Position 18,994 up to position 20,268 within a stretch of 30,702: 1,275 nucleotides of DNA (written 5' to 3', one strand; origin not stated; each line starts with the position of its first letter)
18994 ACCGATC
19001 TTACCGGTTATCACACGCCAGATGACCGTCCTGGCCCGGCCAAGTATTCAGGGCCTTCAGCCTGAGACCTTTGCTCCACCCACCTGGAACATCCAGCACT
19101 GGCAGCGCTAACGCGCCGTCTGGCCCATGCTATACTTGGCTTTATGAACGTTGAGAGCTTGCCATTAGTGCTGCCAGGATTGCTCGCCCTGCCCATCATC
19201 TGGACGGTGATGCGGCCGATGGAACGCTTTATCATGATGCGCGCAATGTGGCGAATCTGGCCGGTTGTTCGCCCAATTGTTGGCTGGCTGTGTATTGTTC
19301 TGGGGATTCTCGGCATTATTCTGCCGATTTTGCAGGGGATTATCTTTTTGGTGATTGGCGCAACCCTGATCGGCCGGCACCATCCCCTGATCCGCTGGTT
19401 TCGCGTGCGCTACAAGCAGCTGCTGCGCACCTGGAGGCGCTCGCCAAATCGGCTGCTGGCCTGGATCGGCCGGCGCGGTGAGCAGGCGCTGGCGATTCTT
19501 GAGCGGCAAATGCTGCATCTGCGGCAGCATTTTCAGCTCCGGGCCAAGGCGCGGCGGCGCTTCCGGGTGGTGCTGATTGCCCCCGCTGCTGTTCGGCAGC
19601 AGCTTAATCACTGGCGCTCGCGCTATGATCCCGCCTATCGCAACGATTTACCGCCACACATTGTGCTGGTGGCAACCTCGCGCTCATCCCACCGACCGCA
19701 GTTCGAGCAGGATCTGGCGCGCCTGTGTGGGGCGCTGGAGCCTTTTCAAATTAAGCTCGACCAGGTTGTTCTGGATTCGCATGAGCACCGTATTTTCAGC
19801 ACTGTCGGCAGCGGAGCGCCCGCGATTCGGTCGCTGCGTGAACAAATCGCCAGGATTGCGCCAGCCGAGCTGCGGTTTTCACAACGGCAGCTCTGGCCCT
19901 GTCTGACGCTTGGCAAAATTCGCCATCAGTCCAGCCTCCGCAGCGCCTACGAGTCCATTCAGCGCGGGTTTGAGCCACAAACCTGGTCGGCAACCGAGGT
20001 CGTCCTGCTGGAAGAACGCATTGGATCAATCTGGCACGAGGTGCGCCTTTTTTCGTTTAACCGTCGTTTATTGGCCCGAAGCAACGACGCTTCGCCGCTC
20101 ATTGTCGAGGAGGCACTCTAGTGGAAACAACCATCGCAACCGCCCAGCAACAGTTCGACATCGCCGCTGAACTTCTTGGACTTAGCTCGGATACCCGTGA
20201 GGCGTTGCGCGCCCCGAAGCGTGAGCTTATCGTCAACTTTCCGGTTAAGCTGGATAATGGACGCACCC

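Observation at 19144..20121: Fusion of a YbaN/DUF454-like membrane segment to a 2H-phosphoesterase-like domain whose catalytic HxT/S motifs are replaced (HIVL, CLTL)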

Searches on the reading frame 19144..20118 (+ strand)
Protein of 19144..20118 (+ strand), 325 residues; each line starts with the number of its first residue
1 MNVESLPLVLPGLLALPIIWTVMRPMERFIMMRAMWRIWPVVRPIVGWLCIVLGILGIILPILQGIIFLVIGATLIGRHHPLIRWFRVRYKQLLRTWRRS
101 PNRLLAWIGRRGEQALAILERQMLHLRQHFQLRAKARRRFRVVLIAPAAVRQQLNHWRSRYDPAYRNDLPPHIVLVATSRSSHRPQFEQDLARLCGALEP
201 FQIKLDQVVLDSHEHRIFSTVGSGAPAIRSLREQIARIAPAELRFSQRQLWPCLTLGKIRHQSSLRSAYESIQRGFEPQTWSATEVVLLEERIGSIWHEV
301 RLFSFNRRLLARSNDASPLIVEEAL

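Call 3: search_protein_families(library=pfam, proteins=[window:19144-20118:+], max_evalue=10)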
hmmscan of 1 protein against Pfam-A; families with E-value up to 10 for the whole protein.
window:19144-20118:+ (325 aa): 4 families
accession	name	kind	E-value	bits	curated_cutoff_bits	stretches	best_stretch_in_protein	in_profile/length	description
PF13563.12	2_5_RNA_ligase2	-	1.6e-14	54.6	27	1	147-290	2-147/152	2'-5' RNA ligase superfamily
PF04304.18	DUF454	-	6.4e-06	26.6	35.1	1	45-99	6-63/115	Protein of unknown function (DUF454)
PF02834.22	LigT_PEase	-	0.0022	18.6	23.3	1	146-210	2-76/87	LigT like Phosphoesterase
PF23489.1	V-ATPase_su_f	-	0.089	13.4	27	1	40-78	3-41/78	V-type proton ATPase subunit f-like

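Call 4: search_protein_families(library=ncbifam, proteins=[window:19144-20118:+], max_evalue=10)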
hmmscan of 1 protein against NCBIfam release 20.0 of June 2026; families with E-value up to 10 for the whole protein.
window:19144-20118:+ (325 aa): 2 families
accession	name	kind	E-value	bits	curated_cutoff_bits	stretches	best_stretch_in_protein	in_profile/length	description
NF007818.0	PRK10527.1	equivalog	5.7e-06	26.4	163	1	44-99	7-65/125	DUF454 family protein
NF010223.0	PRK13679.1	equivalog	0.00024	21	129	1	142-208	5-72/170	hypothetical protein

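Call 5: search_solved_structures(query=window:19144-20118:+, max_evalue=10, show_alignments=3)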
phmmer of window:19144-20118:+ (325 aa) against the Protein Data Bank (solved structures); distinct sequences matched with E-value up to 10: 2.
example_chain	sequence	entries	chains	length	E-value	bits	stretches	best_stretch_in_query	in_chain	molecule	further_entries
2d4g_A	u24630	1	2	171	0.035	16.5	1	140-205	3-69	hypothetical protein BSU11850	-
8j3p_A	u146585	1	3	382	1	11.7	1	213-277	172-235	Formate dehydrogenase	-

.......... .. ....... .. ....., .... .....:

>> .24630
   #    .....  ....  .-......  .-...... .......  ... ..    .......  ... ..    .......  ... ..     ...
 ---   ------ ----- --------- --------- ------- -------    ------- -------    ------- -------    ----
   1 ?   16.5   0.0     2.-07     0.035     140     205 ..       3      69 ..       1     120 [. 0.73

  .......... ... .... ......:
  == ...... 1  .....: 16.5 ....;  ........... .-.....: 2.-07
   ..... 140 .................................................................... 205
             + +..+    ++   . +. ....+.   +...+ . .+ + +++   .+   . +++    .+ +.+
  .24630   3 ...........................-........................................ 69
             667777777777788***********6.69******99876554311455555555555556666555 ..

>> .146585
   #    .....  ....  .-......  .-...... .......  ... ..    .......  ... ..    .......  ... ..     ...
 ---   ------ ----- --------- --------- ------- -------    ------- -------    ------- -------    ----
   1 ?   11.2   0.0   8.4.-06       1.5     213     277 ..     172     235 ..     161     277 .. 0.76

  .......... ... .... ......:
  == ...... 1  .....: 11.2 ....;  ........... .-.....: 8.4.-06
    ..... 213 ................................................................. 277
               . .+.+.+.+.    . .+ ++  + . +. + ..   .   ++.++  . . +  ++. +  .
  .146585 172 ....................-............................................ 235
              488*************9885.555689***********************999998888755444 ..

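Call 6: find_homologous_proteins(query=window:19144-20118:+, max_evalue=0.001)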
Query window:19144-20118:+ (325 aa): 14 proteins with E <= 0.001 among 6243 candidates.
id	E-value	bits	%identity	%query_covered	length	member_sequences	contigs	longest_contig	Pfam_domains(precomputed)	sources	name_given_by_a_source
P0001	3.1e-194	663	100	92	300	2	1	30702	PF13563.13,PF04304.19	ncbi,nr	ncbi:MAG: 2'-5' RNA ligase family protein [Herpetosiphonaceae bacterium]|nr:2'-5' RNA ligase family 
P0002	1.7e-164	565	77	95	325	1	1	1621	PF13563.13,PF04304.19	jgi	jgi:2'-5' RNA ligase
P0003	1.3e-162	559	78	95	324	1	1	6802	PF13563.13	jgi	jgi:2'-5' RNA ligase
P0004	2.9e-158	544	79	93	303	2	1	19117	PF13563.13,PF04304.19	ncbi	-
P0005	9.7e-124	431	62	94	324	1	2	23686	PF13563.13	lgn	-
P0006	4.4e-99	350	53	100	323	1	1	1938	PF13563.13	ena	-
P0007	3.4e-98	347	52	99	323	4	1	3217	PF13563.13,PF04304.19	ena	-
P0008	6.7e-98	346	53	98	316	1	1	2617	PF13563.13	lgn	-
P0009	1.9e-95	338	51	100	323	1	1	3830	PF13563.13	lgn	-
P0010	2.3e-77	278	48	94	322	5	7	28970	PF13563.13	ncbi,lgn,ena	-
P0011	3.2e-69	252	42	94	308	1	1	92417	PF13563.13,PF04304.19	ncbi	-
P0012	1.8e-68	249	45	91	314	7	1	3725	PF13563.13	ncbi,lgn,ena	-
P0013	3.7e-67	245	44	91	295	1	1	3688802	PF13563.13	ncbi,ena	-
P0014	1.9e-64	236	44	92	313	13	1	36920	PF13563.13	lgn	-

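Call 8: search_solved_structures(query=A1, max_evalue=10, show_alignments=5)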
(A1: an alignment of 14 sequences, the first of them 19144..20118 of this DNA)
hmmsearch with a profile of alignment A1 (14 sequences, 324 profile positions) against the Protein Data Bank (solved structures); distinct sequences matched with E-value up to 10: 3.
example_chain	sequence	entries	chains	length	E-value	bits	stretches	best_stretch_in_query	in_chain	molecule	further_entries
2d4g_A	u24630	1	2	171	1.5e-07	34.2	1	140-237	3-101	hypothetical protein BSU11850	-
6sh3_A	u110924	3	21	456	1.1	11.6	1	69-128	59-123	Mitochondrial chaperone BCS1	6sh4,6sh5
9gs2_A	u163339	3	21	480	1.2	11.5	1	69-128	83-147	Mitochondrial chaperone BCS1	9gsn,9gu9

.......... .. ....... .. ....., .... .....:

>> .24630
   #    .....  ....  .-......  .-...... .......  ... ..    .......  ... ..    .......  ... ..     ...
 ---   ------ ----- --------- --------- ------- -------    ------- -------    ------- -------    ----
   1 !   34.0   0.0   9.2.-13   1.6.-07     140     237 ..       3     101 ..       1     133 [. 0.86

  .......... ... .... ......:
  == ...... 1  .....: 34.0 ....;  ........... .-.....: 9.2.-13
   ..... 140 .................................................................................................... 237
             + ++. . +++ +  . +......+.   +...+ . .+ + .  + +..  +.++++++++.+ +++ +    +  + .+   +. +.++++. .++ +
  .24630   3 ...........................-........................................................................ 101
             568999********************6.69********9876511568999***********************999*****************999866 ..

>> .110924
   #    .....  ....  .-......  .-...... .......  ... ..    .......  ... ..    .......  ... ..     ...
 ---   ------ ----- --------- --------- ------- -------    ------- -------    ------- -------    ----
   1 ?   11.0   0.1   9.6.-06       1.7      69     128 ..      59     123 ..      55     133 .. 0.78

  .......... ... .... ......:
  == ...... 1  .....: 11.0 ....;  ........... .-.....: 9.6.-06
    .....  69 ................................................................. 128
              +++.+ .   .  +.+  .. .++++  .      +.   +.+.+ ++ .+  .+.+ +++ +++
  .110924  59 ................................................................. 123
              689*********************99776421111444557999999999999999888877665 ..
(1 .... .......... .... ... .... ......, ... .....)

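Call 13: find_encoding_contigs(protein=P0013, flank=6000, max_places=3)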
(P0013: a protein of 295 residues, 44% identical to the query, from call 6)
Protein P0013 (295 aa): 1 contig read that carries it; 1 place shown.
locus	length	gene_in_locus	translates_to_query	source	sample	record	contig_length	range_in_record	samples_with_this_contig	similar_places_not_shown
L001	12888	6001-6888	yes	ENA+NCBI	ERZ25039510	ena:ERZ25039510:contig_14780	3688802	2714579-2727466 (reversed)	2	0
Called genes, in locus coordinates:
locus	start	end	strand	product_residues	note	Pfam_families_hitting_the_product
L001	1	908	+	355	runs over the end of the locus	PF19300:BPD_transp_1_N (weak), PF00528:BPD_transp_1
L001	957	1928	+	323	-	PF12911:OppC_N, PF00528:BPD_transp_1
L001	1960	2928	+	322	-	PF00005:ABC_tran, PF02463:SMC_N, PF13304:AAA_21 (weak), PF08352:oligo_HPY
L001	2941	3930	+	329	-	PF00005:ABC_tran, PF08352:oligo_HPY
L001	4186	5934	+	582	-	PF00496:SBP_bac_5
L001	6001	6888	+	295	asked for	PF13563:2_5_RNA_ligase2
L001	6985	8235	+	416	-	PF02812:ELFV_dehydrog_N, PF00208:ELFV_dehydrog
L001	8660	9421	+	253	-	PF02616:SMC_ScpA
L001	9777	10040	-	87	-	-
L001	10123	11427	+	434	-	PF01145:Band_7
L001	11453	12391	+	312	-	PF00294:PfkB, PF08543:Phos_pyr_kin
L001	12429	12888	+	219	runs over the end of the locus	PF00072:Response_reg, PF00990:GGDEF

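Call 14: find_encoding_contigs(protein=P0011, flank=6000, max_places=3)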
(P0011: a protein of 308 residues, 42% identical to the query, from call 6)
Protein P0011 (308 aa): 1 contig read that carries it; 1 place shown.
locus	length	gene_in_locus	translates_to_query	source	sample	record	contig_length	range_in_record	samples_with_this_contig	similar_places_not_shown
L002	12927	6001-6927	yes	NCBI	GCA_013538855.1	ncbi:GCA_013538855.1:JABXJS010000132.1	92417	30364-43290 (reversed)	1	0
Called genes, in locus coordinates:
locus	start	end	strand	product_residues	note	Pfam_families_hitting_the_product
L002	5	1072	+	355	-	PF19300:BPD_transp_1_N, PF00528:BPD_transp_1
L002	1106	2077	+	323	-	PF12911:OppC_N, PF00528:BPD_transp_1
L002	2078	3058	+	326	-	PF00005:ABC_tran, PF02463:SMC_N (weak), PF13304:AAA_21 (faint), PF08352:oligo_HPY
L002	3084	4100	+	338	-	PF00005:ABC_tran, PF08352:oligo_HPY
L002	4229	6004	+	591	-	PF00496:SBP_bac_5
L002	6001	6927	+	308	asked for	PF04304:DUF454 (weak), PF13563:2_5_RNA_ligase2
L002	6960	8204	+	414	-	PF02812:ELFV_dehydrog_N, PF00208:ELFV_dehydrog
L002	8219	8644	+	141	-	PF03692:CxxCxxCC (weak)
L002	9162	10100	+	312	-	-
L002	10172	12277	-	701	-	PF00009:GTP_EFTU, PF22042:EF-G_D2, PF03144:GTP_EFTU_D2, PF14492:EFG_III, PF16658:RF3_C (faint), PF03764:EFG_IV, PF00679:EFG_C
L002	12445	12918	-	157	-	PF00177:Ribosomal_S7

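Call 15: find_encoding_contigs(protein=P0010, flank=6000, max_places=3)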
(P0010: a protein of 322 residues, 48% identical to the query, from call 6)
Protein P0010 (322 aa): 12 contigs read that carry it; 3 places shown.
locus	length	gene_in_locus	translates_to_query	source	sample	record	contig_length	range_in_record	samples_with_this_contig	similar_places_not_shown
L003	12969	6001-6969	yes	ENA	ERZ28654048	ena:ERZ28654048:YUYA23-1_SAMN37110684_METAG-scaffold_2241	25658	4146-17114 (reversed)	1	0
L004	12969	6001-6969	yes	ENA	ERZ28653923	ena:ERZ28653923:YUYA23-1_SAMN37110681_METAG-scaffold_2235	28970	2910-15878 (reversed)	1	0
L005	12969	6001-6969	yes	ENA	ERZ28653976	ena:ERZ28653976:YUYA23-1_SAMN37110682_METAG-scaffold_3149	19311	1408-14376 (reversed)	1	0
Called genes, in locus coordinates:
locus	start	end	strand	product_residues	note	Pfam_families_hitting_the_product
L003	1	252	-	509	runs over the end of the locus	PF16116:DUF4832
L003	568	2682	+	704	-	PF00009:GTP_EFTU, PF22042:EF-G_D2, PF03144:GTP_EFTU_D2, PF14492:EFG_III, PF03764:EFG_IV, PF00679:EFG_C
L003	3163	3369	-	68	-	PF13443:HTH_26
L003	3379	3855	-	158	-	PF11188:DUF2975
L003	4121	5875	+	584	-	PF00496:SBP_bac_5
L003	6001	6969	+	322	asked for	PF13563:2_5_RNA_ligase2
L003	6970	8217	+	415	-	PF02812:ELFV_dehydrog_N, PF00208:ELFV_dehydrog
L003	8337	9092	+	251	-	PF02616:SMC_ScpA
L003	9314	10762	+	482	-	PF01145:Band_7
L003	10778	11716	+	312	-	PF00294:PfkB, PF08543:Phos_pyr_kin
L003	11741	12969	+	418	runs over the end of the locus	PF00072:Response_reg, PF00990:GGDEF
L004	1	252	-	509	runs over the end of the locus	PF16116:DUF4832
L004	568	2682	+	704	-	PF00009:GTP_EFTU, PF22042:EF-G_D2, PF03144:GTP_EFTU_D2, PF14492:EFG_III, PF03764:EFG_IV, PF00679:EFG_C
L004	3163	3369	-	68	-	PF13443:HTH_26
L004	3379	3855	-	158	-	PF11188:DUF2975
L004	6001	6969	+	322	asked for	PF13563:2_5_RNA_ligase2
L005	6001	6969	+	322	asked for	PF13563:2_5_RNA_ligase2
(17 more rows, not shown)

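Call 16: find_encoding_contigs(protein=P0005, flank=6000, max_places=3)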
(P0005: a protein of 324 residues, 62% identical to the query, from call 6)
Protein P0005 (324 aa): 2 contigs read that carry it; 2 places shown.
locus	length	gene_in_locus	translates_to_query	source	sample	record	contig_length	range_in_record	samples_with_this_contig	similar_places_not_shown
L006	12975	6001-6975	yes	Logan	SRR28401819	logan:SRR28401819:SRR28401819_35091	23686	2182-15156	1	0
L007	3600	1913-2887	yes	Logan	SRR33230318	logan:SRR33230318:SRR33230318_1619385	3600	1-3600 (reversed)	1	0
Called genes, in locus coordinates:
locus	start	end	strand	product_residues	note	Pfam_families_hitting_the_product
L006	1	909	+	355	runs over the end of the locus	PF19300:BPD_transp_1_N, PF00528:BPD_transp_1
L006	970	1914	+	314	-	PF12911:OppC_N, PF00528:BPD_transp_1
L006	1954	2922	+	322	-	PF00005:ABC_tran, PF02463:SMC_N (weak), PF13304:AAA_21 (faint), PF08352:oligo_HPY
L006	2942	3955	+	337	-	PF00005:ABC_tran, PF08352:oligo_HPY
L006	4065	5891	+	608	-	PF00496:SBP_bac_5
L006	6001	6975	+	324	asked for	PF13563:2_5_RNA_ligase2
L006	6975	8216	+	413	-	PF02812:ELFV_dehydrog_N, PF00208:ELFV_dehydrog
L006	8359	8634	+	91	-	-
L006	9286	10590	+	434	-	PF01145:Band_7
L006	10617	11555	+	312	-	PF00294:PfkB, PF08543:Phos_pyr_kin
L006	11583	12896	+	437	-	PF00072:Response_reg, PF00990:GGDEF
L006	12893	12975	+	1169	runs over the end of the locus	PF13432:TPR_16 (weak), PF13432:TPR_16 (weak), PF14559:TPR_19 (weak), PF13432:TPR_16, PF14559:TPR_19, PF13432:TPR_16, PF13432:TPR_16, PF13432:TPR_16, +20 more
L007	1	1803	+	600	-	?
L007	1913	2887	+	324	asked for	PF13563:2_5_RNA_ligase2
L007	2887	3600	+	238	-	?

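Call 17: search_protein_representatives(alignment_id=A1)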
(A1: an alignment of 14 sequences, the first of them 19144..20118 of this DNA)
Query: 14 sequences, 324 profile positions. Proteins with E-value up to 0.001 (for the whole library): 1046; up to 1e-10: 73; up to 1e-30: 6. The best 150 are listed.
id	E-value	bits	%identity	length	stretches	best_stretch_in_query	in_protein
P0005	2.3e-150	516.7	-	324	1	1-323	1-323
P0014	1.6e-136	471.1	-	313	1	8-323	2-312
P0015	5.7e-100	351.1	-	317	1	11-309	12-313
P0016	5.4e-52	193.4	-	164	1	149-308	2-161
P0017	3.4e-47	177.6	-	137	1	11-140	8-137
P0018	7.4e-35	137.1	-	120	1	10-101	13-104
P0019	5.3e-26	108.0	-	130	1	7-129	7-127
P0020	5.1e-24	101.5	-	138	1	31-142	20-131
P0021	3.7e-23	98.6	-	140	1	28-137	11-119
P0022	8.4e-23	97.5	-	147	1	3-135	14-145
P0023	2.8e-21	92.5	-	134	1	24-134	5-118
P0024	5.1e-21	91.6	-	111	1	33-132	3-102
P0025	8.9e-21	90.8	-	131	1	36-138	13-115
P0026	1.1e-20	90.5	-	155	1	31-137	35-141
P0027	2.4e-20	89.4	-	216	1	32-142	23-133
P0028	2.7e-20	89.2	-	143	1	29-134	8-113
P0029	4.4e-20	88.5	-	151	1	34-138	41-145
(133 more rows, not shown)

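Call 18: predict_structure(alignment_id=A1)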
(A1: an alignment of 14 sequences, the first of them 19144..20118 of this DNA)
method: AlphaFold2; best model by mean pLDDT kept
length: 325 residues; sequences in the alignment: 14
mean_pLDDT: 81.8   pTM: 0.62
mean pLDDT of the five models: 81.8, 81.4, 77.8, 75.2, 74.4
residues with pLDDT >= 90: 132; 70-90: 141; 50-70: 29; < 50: 23
segments of 3 or more residues with pLDDT < 50: 1-7, 310-325
pLDDT, mean of each block of 10 residues (from residue 1): 47 55 65 77 79 76 77 70 83 90 90 88 84 81 93 91 87 89 89 93 95 92 95 93 87 92 87 94 95 85 78 43 41
secondary structure, 60 per line:
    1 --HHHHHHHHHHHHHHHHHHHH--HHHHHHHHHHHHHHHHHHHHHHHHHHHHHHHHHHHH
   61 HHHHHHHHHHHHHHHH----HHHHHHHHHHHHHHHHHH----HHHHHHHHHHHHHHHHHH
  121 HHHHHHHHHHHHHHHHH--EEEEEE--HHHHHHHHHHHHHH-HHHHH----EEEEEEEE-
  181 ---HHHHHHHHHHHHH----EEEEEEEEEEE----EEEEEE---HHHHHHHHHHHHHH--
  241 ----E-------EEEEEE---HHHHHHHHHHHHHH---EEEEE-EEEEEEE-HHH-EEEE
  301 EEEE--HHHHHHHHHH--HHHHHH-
elements in order: H3-22 H25-76 H81-98 H103-137 E140-145 H148-161 H163-167 E172-179 H184-196 E201-211 E216-221 H225-238 E253-258 H262-275 E279-283 E285-291 E297-304 H307-316 H319-324

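Call 20: search_protein_families(library=pfam, proteins=[P0019, P0020, P0021, P0022, P0023, P0025, P0026, P0027, P0028, P0029], max_evalue=0.01)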
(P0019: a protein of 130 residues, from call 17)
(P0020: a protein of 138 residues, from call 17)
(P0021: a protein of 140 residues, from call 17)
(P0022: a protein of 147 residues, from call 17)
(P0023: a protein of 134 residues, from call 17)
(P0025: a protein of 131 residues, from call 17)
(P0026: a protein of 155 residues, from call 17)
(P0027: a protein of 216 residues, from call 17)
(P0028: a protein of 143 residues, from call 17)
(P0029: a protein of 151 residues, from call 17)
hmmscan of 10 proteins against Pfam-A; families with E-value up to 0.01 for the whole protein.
P0019 (130 aa): 1 family
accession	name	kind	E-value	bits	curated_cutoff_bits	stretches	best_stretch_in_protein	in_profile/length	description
PF04304.18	DUF454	-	2e-05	25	35.1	1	43-75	5-37/115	Protein of unknown function (DUF454)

P0020 (138 aa): 1 family
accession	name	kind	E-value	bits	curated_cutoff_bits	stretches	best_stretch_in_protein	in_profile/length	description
PF04304.18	DUF454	-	7.6e-06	26.4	35.1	1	32-67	4-39/115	Protein of unknown function (DUF454)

P0021 (140 aa): 1 family
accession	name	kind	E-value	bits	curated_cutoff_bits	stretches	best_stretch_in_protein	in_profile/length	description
PF04304.18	DUF454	-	0.00017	22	35.1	1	26-81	5-63/115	Protein of unknown function (DUF454)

P0022 (147 aa): 1 family
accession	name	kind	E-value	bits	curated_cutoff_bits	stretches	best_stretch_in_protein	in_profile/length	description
PF04304.18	DUF454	-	1e-06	29.2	35.1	1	56-113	6-66/115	Protein of unknown function (DUF454)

P0023 (134 aa): 1 family
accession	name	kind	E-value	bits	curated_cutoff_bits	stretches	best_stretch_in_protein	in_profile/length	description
PF04304.18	DUF454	-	6.6e-05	23.4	35.1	1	28-59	5-36/115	Protein of unknown function (DUF454)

P0025 (131 aa): 0 families

P0026 (155 aa): 1 family
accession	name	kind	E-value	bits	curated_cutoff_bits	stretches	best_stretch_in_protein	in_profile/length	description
PF04304.18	DUF454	-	0.00068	20.1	35.1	1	49-81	6-38/115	Protein of unknown function (DUF454)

P0027 (216 aa): 2 families
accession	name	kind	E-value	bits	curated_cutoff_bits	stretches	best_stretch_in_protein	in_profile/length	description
PF09656.15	PGPGW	-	0.00043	20.2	23.3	1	34-67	4-36/53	Putative transmembrane protein (PGPGW)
PF04304.18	DUF454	-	0.005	17.3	35.1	1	34-74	4-44/115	Protein of unknown function (DUF454)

P0028 (143 aa): 0 families

P0029 (151 aa): 1 family
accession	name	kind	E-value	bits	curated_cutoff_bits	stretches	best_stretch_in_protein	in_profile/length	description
PF04304.18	DUF454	-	9.9e-07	29.2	35.1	1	52-85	6-39/115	Protein of unknown function (DUF454)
